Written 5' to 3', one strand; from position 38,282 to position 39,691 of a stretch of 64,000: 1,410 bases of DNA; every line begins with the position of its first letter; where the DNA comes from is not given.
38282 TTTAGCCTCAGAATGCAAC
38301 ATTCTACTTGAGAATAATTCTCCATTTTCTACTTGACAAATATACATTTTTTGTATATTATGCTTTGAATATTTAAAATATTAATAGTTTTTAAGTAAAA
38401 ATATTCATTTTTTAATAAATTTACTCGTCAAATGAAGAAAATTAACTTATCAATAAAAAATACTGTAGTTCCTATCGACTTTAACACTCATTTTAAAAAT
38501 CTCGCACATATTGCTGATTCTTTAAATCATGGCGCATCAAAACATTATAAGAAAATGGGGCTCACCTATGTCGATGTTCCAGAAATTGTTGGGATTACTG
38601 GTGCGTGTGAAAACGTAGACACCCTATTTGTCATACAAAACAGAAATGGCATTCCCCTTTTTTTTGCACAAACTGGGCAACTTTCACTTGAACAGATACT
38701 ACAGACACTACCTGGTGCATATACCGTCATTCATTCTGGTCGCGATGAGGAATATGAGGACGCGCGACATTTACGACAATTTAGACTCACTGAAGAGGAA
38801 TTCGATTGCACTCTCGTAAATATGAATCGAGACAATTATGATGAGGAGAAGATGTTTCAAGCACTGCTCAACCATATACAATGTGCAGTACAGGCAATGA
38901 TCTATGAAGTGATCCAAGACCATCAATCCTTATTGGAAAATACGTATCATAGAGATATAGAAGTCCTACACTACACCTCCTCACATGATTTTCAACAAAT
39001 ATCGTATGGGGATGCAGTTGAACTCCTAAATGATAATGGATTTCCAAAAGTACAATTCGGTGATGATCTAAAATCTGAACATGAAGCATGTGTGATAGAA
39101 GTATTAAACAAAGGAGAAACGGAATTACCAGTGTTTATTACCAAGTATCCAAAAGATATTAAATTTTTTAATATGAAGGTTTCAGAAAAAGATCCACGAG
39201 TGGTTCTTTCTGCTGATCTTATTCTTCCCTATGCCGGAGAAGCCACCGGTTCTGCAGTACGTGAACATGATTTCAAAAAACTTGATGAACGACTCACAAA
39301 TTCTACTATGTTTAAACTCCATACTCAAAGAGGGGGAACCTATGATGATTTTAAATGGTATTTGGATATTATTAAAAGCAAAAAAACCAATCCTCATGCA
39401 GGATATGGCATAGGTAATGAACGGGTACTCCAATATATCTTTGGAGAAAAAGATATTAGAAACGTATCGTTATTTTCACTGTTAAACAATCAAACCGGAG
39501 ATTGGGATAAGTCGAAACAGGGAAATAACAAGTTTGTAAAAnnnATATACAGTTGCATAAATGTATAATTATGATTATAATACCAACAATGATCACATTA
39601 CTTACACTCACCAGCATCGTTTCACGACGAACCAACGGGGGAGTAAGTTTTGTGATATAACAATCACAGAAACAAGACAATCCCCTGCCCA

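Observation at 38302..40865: Orphan module upstream of argS: aaRS core without an anticodon domain, a micro-transcript, an unknown protein and a Cys/His-tailed GNAT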

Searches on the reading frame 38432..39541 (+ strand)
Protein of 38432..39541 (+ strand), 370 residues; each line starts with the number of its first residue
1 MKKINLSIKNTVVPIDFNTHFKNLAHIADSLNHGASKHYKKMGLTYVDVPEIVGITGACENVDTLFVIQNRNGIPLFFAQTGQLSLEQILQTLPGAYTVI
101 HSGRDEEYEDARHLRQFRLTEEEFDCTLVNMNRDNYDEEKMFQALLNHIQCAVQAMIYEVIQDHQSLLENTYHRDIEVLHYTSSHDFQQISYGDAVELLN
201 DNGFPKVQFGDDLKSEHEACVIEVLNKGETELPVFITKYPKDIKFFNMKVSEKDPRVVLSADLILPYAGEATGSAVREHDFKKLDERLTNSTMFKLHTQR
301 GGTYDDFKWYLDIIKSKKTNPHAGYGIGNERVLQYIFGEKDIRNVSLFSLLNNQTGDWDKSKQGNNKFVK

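Call 3: search_protein_families(library=pfam, proteins=[window:38432-39541:+], max_evalue=0.1)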
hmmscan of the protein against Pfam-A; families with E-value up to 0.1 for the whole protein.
window:38432-39541:+ (370 aa): 2 families
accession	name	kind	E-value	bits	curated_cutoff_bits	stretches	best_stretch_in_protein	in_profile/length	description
PF00152.25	tRNA-synt_2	-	9.2e-30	104.2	25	1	7-349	5-305/308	tRNA synthetases class II (D, K and N)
PF00874.25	PRD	-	0.081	13.7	23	0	137-170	16-48/90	PRD domain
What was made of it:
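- Checked: ORF 38432-39544 (370 aa) matches Pfam tRNA-synt_2 (E 9e-30, call 3).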

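Call 4: search_protein_families(library=ncbifam, proteins=[window:38432-39541:+], max_evalue=0.1)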
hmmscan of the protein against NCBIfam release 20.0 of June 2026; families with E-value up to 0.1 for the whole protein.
window:38432-39541:+ (370 aa): 11 families
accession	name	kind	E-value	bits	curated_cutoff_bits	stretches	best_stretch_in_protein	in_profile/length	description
TIGR00457.1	asnS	equivalog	1.1e-51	176.1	342.6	1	24-351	135-449/455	asparagine--tRNA ligase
NF003037.0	PRK03932.1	equivalog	1.3e-49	169.4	414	1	21-350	129-444/451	asparagine--tRNA ligase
NF003483.0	PRK05159.1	equivalog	6.9e-29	101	353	1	22-348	134-429/438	aspartate--tRNA(Asn) ligase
TIGR00458.1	aspS_nondisc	equivalog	4e-21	75.5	368.4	1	33-348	141-419/428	aspartate--tRNA(Asn) ligase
NF005052.0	PRK06462.1-1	equivalog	1e-18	67.5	368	1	150-345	159-340/353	asparagine synthetase A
NF005054.0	PRK06462.1-4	equivalog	4.1e-16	58.9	309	1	227-349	198-309/318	asparagine synthetase A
NF005055.0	PRK06462.1-5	equivalog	9.5e-13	47.9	389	1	73-348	84-331/341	asparagine synthetase A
NF005053.0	PRK06462.1-3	equivalog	3e-08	33.6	322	1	76-352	19-268/274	asparagine synthetase A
NF001756.1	PRK00484.1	subfamily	0.00038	19.2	468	1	139-352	276-486/488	lysine--tRNA ligase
TIGR00499.1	lysS_bact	equivalog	0.012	14.3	427.6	1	137-354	281-495/496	lysine--tRNA ligase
TIGR00459.1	aspS_bact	equivalog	0.034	12.5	373.85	1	270-348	482-554/586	aspartate--tRNA ligase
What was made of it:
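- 38432..39544 (+): AsnRS-derived catalytic-core paralogue (370 aa). It has no anticodon-binding domain and no C-terminal MGS/CarB-type domain. Pfam and NCBIfam (calls 3, 4).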

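Call 8: search_solved_structures(query=window:38432-39541:+, max_evalue=0.001, show_alignments=2)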
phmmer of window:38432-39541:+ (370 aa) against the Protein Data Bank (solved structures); distinct sequences matched with E-value up to 0.001: 24.
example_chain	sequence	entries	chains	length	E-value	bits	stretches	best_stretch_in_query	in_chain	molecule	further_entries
1x54_A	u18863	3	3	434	5.7e-25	91.6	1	51-348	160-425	Asparaginyl-tRNA synthetase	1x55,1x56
3m4p_A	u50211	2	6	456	1.1e-22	84.1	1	20-348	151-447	Asparaginyl-tRNA synthetase, putative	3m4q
5zg8_A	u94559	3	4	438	3.1e-21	79.4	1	26-346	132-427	Asparagine--tRNA ligase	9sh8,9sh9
6pqh_A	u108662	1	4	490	8.3e-19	71.4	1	79-348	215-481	Asparagine--tRNA ligase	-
2xti_A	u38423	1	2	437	1.6e-17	67.2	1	35-349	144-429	ASPARAGINYL-TRNA SYNTHETASE, CYTOPLASMIC, PUTATIVE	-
2xgt_A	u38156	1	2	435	5.5e-17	65.4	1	35-349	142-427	ASPARAGINYL-TRNA SYNTHETASE, CYTOPLASMIC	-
8tc7_A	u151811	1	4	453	6.8e-17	65.1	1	57-349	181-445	Asparagine--tRNA ligase, cytoplasmic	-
5xix_A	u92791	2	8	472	7.7e-17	64.9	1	57-349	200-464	Asparagine--tRNA ligase, cytoplasmic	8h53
8tc8_A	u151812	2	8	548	1.2e-16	64.3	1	57-349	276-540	Asparagine--tRNA ligase, cytoplasmic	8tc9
3nel_A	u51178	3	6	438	3.5e-11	46.3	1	45-349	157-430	Aspartyl-tRNA synthetase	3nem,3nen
1b8a_A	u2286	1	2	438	5.4e-11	45.7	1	43-349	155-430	PROTEIN (ASPARTYL-TRNA SYNTHETASE)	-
1wyd_A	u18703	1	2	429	9.7e-10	41.6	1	77-346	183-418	hypothetical aspartyl-tRNA synthetase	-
1nnh_A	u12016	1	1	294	1.9e-07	34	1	259-348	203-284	asparaginyl-tRNA synthetase-related peptide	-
3p8t_A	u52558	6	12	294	4.1e-07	32.9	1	231-348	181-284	AsnS-like asparaginyl-tRNA synthetase related protein | Archaeal asparagine synthetase A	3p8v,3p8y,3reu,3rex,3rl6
1n9w_A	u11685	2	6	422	5.4e-07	32.5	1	34-348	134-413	aspartyl-tRNA synthetase 2 | Non-discriminating and archaeal-type aspartyl-tRNA synthetase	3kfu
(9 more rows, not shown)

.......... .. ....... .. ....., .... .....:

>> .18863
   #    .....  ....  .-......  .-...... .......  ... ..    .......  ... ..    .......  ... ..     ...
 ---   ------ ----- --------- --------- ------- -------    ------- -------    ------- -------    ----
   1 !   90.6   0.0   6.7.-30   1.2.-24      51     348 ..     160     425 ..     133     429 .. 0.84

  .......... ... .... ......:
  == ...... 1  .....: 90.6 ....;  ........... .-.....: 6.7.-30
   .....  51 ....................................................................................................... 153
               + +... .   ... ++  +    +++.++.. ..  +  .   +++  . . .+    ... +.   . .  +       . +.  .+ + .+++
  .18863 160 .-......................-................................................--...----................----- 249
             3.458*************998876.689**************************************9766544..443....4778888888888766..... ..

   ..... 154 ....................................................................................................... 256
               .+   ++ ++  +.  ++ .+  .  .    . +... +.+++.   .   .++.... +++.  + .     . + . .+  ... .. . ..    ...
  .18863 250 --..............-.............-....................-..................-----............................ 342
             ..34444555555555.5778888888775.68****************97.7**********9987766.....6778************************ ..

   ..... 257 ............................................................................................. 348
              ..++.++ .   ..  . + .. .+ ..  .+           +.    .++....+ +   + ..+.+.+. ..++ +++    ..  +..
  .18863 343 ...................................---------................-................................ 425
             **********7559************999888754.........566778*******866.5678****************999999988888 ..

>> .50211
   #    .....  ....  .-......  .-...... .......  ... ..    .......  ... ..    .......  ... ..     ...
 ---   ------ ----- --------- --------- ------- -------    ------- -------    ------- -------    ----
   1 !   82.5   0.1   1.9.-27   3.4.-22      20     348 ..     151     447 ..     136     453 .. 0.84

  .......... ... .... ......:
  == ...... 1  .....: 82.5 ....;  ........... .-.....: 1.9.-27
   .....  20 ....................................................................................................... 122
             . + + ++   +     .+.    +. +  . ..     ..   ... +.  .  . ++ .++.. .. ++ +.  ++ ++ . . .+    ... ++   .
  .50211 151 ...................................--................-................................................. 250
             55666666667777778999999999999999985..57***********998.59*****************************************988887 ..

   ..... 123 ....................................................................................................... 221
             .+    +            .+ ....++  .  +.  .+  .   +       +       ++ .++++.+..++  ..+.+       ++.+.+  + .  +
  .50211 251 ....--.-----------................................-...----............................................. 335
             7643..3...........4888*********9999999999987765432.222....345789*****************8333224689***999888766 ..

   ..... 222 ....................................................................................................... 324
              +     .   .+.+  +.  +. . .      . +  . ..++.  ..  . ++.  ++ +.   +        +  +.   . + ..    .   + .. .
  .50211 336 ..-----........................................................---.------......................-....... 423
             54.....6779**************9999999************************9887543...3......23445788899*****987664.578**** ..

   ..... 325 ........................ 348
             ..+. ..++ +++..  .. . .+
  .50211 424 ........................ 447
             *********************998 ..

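Call 10: find_homologous_proteins(query=window:38432-39541:+, max_evalue=0.00001)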
Query window:38432-39541:+ (370 aa): 855 proteins with E <= 0.00001 among 2664 candidates; the best 120 are listed.
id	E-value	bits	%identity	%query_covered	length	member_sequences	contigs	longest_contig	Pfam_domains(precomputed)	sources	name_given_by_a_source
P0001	2.5e-250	848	100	100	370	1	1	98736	PF00152.26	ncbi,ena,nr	ncbi:MAG: hypothetical protein O3B87_00445 [bacterium]|nr:hypothetical protein [bacterium]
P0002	4.7e-190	650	78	100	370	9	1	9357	PF00152.26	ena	-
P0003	1.6e-173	595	72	98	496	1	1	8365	PF02142.28,PF00152.26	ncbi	-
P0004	2.7e-172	591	70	100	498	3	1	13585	PF02142.28,PF00152.26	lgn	-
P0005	6.5e-170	583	71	98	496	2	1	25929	PF02142.28,PF00152.26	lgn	-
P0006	2.6e-169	581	70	100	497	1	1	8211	PF02142.28,PF00152.26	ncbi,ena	-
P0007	3.2e-169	581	70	100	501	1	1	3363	PF02142.28,PF00152.26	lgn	-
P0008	6.8e-169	580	69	100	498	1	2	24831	PF02142.28,PF00152.26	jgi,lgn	jgi:asparaginyl-tRNA synthetase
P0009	1.5e-168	579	70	98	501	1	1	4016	PF02142.28,PF00152.26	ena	-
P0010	5.7e-168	577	69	99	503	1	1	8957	PF02142.28,PF00152.26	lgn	-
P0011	1.1e-167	576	68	100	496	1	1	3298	PF02142.28,PF00152.26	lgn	-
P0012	2.7e-167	575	69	98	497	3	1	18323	PF02142.28,PF00152.26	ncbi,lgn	-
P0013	6.1e-167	574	67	100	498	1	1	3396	PF02142.28,PF00152.26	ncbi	-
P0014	9.4e-166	570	69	98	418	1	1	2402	PF00152.26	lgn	-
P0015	1.0e-165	570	69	98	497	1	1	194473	PF02142.28,PF00152.26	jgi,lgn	jgi:asparaginyl-tRNA synthetase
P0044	1.8e-162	559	68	98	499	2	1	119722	PF02142.28,PF00152.26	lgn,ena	-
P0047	3.4e-162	558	67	100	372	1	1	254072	PF00152.26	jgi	jgi:asparaginyl-tRNA synthetase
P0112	8.2e-159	547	66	100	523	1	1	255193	PF02142.28,PF00152.26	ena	-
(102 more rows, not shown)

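Call 13: find_encoding_contigs(protein=P0002, flank=6000, max_places=3)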
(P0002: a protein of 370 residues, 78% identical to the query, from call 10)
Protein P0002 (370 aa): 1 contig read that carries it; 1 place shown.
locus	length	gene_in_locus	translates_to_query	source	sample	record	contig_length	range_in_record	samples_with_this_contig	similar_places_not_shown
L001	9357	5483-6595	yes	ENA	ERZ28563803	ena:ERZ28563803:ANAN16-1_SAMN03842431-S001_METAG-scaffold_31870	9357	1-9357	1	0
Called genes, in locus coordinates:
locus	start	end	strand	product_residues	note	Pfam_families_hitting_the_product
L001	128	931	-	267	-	PF02585:PIG-L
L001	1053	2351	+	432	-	PF01210:NAD_Gly3P_dh_N (faint), PF03721:UDPG_MGDP_dh_N, PF00984:UDPG_MGDP_dh, PF03720:UDPG_MGDP_dh_C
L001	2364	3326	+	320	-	PF00106:adh_short (weak), PF01073:3Beta_HSD, PF01370:Epimerase, PF02719:Polysacc_synt_2 (weak), PF04321:RmlD_sub_bind, PF07993:NAD_binding_4, PF16363:GDP_Man_Dehyd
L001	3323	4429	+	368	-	PF00535:Glycos_transf_2, PF04138:GtrA_DPMS_TM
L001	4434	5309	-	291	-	PF08308:PEGA, PF08239:SH3_3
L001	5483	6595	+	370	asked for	PF00152:tRNA-synt_2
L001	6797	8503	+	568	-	PF03485:Arg_tRNA_synt_N, PF00750:tRNA-synt_1d, PF05746:DALR_1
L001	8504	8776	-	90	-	PF13744:HTH_37 (weak), PF01381:HTH_3, PF12844:HTH_19 (weak), PF13560:HTH_31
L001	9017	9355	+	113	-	?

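Call 14: find_encoding_contigs(protein=P0047, flank=6000, max_places=2)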
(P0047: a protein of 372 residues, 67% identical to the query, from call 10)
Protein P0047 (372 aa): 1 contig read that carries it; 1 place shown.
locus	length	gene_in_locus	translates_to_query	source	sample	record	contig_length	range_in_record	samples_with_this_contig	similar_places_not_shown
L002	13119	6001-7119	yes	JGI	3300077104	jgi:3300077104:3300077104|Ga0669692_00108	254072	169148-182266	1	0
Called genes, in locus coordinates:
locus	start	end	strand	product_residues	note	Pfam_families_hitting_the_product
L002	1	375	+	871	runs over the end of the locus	PF00772:DnaB, PF03796:DnaB_C, PF13481:AAA_25, PF14890:Intein_splicing, PF14528:LAGLIDADG_3, PF03796:DnaB_C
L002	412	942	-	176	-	PF14378:PAP2_3 (faint), PF01569:PAP2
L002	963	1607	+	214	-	PF00702:Hydrolase, PF12710:HAD (weak), PF13419:HAD_2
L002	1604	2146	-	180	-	PF00398:RrnaAD (weak)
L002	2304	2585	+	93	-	PF00478:IMPDH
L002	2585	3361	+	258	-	PF00478:IMPDH, PF00977:His_biosynth (faint), PF03060:NMO, PF01070:FMN_dh, PF01645:Glu_synthase (weak), PF01180:DHO_dh (weak)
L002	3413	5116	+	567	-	-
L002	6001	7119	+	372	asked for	PF00152:tRNA-synt_2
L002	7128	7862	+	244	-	PF01180:DHO_dh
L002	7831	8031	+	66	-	PF01180:DHO_dh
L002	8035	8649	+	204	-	-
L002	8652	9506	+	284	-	PF00215:OMPdecase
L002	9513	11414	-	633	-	PF21850:DUF6909 (weak)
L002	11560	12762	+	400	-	PF02073:Peptidase_M29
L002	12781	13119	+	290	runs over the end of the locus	PF00571:CBS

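Call 15: find_encoding_contigs(protein=P0015, flank=7000, max_places=2)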
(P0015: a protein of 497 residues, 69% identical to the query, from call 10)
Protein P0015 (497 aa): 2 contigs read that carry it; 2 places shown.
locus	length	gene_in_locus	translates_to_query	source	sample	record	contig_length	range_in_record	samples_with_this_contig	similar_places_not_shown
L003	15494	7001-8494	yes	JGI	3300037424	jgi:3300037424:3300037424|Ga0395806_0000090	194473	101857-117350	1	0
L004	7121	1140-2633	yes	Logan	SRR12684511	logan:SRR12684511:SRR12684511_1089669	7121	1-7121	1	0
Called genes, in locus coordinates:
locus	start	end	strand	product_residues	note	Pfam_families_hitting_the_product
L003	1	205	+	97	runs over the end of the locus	PF09527:ATPase_gene1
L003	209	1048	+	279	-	PF00119:ATP-synt_A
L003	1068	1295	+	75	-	PF00137:ATP-synt_C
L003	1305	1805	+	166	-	PF00430:ATP-synt_B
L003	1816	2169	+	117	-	PF00213:OSCP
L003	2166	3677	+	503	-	PF02874:ATP-synt_ab_N, PF00006:ATP-synt_ab, PF00306:ATP-synt_ab_C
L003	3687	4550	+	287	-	PF00231:ATP-synt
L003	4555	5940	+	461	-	PF02874:ATP-synt_ab_N, PF00006:ATP-synt_ab, PF22919:ATP-synt_VA_C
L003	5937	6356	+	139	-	PF02823:ATP-synt_DE_N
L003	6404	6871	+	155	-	PF00571:CBS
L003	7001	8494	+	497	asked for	PF00152:tRNA-synt_2, PF02142:MGS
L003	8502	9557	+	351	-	PF01180:DHO_dh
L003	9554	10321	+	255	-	PF00215:OMPdecase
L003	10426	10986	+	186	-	PF00156:Pribosyltran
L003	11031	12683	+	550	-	PF06418:CTP_synth_N, PF00117:GATase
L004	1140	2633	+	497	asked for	PF00152:tRNA-synt_2, PF02142:MGS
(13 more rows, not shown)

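Call 16: find_encoding_contigs(protein=P0112, flank=7000, max_places=2)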
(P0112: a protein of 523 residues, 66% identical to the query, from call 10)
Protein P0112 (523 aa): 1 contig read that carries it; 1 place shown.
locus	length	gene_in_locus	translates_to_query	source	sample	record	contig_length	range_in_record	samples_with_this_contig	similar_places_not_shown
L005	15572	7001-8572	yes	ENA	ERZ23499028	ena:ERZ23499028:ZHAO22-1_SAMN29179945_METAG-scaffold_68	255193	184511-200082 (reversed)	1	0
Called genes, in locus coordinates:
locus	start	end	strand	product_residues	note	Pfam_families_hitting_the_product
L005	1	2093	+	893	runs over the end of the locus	PF01326:PPDK_N, PF00391:PEP-utilizers, PF02896:PEP-utilizers_C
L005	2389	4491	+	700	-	PF01751:Toprim, PF01131:Topoisom_bac, PF01396:Zn_ribbon_Top1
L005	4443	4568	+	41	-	-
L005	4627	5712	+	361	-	PF02223:Thymidylate_kin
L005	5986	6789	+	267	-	-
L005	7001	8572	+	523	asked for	PF00152:tRNA-synt_2, PF02142:MGS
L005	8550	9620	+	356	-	PF01180:DHO_dh, PF01207:Dus (faint)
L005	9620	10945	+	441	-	PF00206:Lyase_1, PF10415:FumaraseC_C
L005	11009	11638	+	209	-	PF00156:Pribosyltran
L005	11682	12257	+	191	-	PF18306:LDcluster4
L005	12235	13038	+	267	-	PF00215:OMPdecase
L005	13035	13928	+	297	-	PF13793:Pribosyltran_N, PF00156:Pribosyltran, PF14572:Pribosyl_synth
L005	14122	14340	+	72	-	-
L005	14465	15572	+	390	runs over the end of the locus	-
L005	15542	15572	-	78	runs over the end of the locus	-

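Call 17: find_encoding_contigs(protein=P0044, flank=7000, max_places=2)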
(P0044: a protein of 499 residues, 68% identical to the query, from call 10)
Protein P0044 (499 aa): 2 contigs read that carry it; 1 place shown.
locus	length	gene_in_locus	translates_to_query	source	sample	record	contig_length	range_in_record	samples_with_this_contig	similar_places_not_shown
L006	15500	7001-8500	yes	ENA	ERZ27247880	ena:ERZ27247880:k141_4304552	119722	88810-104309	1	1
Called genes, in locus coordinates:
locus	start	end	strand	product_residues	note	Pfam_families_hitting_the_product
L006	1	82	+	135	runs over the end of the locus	-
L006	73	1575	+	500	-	-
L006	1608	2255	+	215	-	PF13483:Lactamase_B_3, PF12706:Lactamase_B_2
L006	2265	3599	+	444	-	PF00772:DnaB, PF03796:DnaB_C, PF13481:AAA_25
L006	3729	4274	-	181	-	PF01569:PAP2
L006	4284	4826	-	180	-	-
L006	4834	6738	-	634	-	-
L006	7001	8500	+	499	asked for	PF00152:tRNA-synt_2, PF02142:MGS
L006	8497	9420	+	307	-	PF01180:DHO_dh, PF01207:Dus (faint)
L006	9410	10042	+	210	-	PF00156:Pribosyltran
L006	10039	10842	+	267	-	PF00215:OMPdecase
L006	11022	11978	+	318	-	-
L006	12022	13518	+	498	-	PF02789:Peptidase_M17_N, PF00883:Peptidase_M17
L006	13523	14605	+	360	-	PF00571:CBS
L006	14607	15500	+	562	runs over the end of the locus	PF02366:PMT (weak), PF13231:PMT_2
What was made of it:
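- Start and stop codons overlap or abut pyrD (calls 15-17).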
